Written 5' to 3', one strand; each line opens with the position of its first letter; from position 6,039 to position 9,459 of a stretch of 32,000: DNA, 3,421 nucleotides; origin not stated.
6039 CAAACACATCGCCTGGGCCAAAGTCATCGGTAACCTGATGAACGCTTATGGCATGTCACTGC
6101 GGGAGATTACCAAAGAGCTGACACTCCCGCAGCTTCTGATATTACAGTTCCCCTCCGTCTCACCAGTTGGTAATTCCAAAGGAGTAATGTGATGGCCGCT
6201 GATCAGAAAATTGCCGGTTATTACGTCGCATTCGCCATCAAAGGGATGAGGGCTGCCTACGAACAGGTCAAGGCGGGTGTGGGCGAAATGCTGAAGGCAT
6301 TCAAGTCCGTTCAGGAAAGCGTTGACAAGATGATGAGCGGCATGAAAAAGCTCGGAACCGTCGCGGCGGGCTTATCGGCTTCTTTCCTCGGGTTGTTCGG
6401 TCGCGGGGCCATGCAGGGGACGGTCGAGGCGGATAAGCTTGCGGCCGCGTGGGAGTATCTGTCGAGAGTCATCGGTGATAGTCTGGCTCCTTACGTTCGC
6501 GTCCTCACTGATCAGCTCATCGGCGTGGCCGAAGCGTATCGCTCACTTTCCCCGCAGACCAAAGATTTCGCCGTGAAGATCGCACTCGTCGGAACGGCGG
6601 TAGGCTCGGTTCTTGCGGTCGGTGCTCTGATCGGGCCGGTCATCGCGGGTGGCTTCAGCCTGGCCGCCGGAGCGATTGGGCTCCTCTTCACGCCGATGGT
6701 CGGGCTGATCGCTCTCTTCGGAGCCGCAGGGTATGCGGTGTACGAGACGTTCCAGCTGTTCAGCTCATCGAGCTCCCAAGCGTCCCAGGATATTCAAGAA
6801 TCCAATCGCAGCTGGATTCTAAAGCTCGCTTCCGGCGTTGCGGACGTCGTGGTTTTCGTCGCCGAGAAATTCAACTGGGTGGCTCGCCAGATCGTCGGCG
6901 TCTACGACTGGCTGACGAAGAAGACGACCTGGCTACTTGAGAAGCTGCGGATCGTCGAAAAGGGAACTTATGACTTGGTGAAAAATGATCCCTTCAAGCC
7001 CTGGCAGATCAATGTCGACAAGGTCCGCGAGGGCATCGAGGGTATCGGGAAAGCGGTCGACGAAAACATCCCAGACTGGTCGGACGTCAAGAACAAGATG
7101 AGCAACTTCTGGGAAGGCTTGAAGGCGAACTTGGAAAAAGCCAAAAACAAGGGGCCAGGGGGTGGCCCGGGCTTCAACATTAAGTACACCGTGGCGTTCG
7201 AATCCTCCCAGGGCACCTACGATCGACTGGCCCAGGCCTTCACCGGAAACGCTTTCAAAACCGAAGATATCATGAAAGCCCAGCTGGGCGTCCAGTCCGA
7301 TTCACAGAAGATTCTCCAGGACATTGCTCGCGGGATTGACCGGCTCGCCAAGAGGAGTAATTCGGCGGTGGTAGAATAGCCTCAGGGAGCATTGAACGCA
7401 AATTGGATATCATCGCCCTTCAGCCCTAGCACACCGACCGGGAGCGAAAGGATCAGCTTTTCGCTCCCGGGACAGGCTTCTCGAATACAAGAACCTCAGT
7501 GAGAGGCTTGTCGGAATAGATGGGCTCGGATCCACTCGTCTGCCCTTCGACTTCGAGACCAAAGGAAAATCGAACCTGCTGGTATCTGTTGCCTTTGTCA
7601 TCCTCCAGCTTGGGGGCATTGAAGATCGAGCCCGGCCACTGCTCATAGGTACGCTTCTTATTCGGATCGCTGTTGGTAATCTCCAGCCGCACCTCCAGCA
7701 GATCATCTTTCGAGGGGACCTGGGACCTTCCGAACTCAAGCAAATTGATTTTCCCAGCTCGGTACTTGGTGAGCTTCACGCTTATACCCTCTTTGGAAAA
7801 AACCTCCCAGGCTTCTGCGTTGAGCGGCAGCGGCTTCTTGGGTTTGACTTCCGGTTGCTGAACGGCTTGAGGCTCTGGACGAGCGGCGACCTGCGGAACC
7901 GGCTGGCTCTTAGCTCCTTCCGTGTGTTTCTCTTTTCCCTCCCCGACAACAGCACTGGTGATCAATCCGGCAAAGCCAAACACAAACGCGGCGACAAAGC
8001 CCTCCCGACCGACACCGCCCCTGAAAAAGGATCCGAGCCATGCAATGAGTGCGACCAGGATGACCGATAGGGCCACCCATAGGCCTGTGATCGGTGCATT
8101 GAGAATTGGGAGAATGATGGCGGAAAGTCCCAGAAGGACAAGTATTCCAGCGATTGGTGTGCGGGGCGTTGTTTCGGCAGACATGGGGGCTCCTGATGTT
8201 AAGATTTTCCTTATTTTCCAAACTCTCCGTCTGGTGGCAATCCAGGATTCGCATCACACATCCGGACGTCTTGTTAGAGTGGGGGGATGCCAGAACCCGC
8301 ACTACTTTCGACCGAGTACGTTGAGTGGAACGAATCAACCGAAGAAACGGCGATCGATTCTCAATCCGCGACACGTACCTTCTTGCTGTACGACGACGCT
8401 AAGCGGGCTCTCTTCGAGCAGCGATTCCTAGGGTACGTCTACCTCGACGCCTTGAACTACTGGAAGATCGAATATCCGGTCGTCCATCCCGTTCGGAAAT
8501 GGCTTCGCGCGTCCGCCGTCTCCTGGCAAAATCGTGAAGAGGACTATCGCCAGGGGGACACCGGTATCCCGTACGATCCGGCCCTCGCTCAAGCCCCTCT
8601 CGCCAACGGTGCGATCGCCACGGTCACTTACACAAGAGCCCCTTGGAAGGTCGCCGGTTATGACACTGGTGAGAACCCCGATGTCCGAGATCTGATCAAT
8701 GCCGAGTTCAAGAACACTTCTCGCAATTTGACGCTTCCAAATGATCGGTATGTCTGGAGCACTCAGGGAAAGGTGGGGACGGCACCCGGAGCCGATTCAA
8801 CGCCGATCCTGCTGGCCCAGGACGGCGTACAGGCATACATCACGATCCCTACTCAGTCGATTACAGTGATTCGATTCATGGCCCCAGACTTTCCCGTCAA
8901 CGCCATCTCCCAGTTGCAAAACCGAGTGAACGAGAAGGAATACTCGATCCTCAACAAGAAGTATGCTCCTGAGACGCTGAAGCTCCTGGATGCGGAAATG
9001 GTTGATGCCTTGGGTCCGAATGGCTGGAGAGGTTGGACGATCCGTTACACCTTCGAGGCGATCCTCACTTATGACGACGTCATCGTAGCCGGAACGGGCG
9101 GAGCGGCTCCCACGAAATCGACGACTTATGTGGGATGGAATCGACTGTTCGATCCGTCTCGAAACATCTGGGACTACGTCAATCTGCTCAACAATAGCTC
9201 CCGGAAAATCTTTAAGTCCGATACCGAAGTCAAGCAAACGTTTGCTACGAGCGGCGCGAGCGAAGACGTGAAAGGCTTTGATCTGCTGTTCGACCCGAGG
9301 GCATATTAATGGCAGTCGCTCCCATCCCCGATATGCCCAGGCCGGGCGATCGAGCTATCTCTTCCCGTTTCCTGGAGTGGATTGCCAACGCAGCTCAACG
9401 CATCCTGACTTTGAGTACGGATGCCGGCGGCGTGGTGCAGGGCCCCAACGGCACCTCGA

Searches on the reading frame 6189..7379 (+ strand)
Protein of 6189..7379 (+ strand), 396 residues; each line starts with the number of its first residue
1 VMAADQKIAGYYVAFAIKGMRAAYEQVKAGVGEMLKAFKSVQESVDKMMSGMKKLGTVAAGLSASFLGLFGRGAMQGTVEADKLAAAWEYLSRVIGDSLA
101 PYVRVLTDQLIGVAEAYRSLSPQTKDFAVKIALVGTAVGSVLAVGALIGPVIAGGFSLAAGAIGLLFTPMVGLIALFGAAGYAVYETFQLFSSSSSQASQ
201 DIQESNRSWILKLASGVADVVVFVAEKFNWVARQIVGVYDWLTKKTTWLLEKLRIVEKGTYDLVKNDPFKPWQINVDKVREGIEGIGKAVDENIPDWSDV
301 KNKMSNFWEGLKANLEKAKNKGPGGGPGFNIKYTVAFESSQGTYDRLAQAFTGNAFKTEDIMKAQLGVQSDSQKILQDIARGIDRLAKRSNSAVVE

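Call 10: search_protein_families(library=phrogs, proteins=[window:6189-7379:+], max_evalue=0.01)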
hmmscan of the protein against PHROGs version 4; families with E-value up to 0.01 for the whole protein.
window:6189-7379:+ (396 aa): 9 families
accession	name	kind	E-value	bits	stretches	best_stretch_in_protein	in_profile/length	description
phrog_991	-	tail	8e-10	37.9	1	66-354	538-803/1966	tail length tape measure protein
phrog_1533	-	tail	1.3e-08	33.9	1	82-200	531-681/1688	tail length tape measure protein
phrog_28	-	tail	1e-07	32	1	75-387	547-760/1228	tail length tape measure protein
phrog_305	-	tail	1.1e-07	31.8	1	88-319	138-240/1001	tail length tape measure protein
phrog_1272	-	tail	2.1e-07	30.1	1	95-317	550-796/1606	tail length tape measure protein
phrog_58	-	tail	5.8e-05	22.6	1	13-316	498-748/1544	tail length tape measure protein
phrog_8927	-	tail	0.00096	18.2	1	16-318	407-655/1619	tail length tape measure protein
phrog_14643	-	unknown function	0.0075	17.8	0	162-227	20-84/103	-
phrog_1293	-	tail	0.0084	14.9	1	85-181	471-556/1424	tail length tape measure protein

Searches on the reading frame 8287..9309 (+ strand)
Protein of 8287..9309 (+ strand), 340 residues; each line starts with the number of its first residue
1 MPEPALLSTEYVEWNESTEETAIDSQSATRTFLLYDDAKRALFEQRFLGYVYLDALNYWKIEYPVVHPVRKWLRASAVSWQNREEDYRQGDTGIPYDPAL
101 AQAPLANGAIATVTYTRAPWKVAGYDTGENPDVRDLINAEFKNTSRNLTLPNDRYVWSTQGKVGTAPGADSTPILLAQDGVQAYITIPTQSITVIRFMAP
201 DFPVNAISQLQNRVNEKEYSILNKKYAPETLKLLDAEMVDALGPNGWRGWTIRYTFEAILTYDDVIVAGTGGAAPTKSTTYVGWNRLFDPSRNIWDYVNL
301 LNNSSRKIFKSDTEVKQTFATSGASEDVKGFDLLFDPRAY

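Call 10: search_protein_families(library=phrogs, proteins=[window:8287-9309:+], max_evalue=0.01)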
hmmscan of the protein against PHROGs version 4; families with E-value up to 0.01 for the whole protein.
window:8287-9309:+ (340 aa): 0 families

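Call 23: search_protein_families(library=pfam, proteins=[window:8287-9309:+], max_evalue=0.01)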
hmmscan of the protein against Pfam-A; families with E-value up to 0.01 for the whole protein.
window:8287-9309:+ (340 aa): 0 families

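Call 92: find_related_loci(query=window:8287-9309:+, collection=viral_contigs, flank=3000)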
Query window:8287-9309:+ (340 aa) in viral_contigs; peptide patterns used: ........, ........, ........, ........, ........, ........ (x = any residue, [..] = any of these).
4 stretches matched a pattern, but none encodes a relative of the query by tblastn (E <= 1e-3).
